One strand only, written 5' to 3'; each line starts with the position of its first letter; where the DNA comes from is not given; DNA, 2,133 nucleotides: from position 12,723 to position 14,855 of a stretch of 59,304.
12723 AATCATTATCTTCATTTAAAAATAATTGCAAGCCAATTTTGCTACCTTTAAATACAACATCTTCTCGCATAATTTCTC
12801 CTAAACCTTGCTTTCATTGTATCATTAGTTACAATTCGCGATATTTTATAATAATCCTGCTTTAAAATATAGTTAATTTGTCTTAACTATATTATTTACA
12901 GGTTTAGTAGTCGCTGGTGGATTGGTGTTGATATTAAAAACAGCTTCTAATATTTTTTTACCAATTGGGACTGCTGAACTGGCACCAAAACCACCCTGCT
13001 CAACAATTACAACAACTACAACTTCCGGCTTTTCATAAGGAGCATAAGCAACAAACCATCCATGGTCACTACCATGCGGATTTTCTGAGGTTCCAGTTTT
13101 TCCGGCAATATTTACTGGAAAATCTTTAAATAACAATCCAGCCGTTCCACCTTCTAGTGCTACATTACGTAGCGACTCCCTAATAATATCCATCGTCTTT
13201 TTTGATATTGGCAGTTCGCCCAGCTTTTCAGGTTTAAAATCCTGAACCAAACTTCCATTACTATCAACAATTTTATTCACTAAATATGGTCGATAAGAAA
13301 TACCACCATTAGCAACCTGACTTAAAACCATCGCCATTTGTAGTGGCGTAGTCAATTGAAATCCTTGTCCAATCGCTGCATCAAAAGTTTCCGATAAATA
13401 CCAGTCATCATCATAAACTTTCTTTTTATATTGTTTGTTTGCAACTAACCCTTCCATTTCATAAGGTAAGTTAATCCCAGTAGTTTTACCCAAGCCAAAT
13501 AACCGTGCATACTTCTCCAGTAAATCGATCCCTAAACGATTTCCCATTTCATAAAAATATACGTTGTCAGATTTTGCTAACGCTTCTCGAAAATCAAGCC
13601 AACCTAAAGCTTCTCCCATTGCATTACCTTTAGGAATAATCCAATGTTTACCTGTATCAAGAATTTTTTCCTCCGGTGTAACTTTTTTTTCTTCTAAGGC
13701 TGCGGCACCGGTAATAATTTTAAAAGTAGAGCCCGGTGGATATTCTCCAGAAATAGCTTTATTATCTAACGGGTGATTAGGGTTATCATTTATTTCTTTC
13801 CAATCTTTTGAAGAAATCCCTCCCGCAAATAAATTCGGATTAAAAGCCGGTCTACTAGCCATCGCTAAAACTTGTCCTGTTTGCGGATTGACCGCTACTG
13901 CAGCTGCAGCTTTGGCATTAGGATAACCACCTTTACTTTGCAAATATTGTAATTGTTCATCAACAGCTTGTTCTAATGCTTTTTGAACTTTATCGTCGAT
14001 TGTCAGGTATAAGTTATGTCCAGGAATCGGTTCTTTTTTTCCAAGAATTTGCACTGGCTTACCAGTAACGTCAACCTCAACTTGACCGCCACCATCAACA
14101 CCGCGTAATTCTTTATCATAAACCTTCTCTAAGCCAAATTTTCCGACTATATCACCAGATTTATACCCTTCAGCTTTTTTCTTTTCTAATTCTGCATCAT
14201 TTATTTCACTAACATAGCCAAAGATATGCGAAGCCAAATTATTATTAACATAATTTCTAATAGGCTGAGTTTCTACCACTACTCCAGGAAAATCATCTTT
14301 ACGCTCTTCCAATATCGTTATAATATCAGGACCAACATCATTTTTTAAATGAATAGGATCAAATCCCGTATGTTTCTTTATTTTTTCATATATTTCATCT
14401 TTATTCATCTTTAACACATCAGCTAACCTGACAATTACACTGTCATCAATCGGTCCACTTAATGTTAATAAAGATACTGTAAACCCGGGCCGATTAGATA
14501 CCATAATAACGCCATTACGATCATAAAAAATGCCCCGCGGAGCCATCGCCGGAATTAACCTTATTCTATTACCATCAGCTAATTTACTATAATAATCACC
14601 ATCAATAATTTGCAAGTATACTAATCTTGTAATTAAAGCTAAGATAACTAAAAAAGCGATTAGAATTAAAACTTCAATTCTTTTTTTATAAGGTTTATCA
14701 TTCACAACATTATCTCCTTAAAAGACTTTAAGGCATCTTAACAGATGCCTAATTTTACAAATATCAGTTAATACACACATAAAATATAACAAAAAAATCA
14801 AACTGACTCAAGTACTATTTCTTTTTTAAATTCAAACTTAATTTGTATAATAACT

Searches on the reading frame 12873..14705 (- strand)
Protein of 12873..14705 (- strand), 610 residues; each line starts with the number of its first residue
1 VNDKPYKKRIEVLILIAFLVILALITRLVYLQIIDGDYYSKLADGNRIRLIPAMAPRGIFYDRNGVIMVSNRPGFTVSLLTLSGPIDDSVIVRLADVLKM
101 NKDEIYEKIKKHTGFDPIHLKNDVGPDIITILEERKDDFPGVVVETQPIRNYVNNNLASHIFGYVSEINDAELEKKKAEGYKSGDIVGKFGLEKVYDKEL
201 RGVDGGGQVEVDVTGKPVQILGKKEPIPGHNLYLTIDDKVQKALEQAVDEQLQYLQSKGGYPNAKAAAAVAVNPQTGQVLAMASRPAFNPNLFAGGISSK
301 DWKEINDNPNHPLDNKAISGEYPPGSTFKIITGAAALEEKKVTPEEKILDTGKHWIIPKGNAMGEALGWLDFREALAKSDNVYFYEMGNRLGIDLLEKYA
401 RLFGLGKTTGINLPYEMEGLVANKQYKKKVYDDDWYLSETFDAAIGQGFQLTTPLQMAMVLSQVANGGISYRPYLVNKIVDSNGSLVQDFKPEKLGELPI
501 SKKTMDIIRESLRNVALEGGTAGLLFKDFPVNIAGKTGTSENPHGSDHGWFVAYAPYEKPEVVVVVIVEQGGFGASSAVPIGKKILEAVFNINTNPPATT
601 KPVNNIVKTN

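Call 32: find_encoding_contigs(protein=window:12873-14705:-, flank=10000, max_places=1)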
Protein window:12873-14705:- (610 aa): 24 contigs read that carry it; 1 place shown.
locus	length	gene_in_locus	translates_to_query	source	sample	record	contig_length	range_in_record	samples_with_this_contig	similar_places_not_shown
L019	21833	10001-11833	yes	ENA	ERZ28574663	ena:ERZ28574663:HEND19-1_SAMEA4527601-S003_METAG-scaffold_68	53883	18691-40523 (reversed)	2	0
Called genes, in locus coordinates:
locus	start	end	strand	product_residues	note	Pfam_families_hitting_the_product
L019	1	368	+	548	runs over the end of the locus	PF01642:MM_CoA_mutase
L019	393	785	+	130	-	PF02310:B12-binding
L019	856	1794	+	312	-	PF03308:MeaB, PF00009:GTP_EFTU (faint), PF00448:SRP54 (faint), PF01656:CbiA (weak), PF03266:NTPase_1 (weak)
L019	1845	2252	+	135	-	PF00903:Glyoxalase, PF13468:Glyoxalase_3, PF13669:Glyoxalase_4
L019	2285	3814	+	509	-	PF01039:Carboxyl_trans, PF03255:ACCA, PF06833:MdcE (weak)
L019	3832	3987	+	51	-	-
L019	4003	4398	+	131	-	PF25997:BSH_YhbJ (faint), PF25984:BSH_YknX (faint), PF25973:BSH_CzcB (faint), PF00364:Biotin_lipoyl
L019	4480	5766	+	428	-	PF02040:ArsB, PF03605:DcuA_DcuB (weak), PF03600:CitMHS, PF16980:CitMHS_2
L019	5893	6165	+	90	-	PF14209:DUF4321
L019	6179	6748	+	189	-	PF02545:Maf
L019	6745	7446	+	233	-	PF20582:UPF0758_N, PF04002:RadC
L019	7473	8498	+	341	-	PF06723:MreB_Mbl, PF25216:Volactin, PF00022:Actin, PF11104:PilM_2 (faint), PF00012:HSP70, PF14450:FtsA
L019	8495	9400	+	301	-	PF04085:MreC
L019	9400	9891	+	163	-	PF04093:MreD, PF07155:ECF-ribofla_trS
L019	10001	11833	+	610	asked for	PF03717:PBP_dimer, PF00905:Transpeptidase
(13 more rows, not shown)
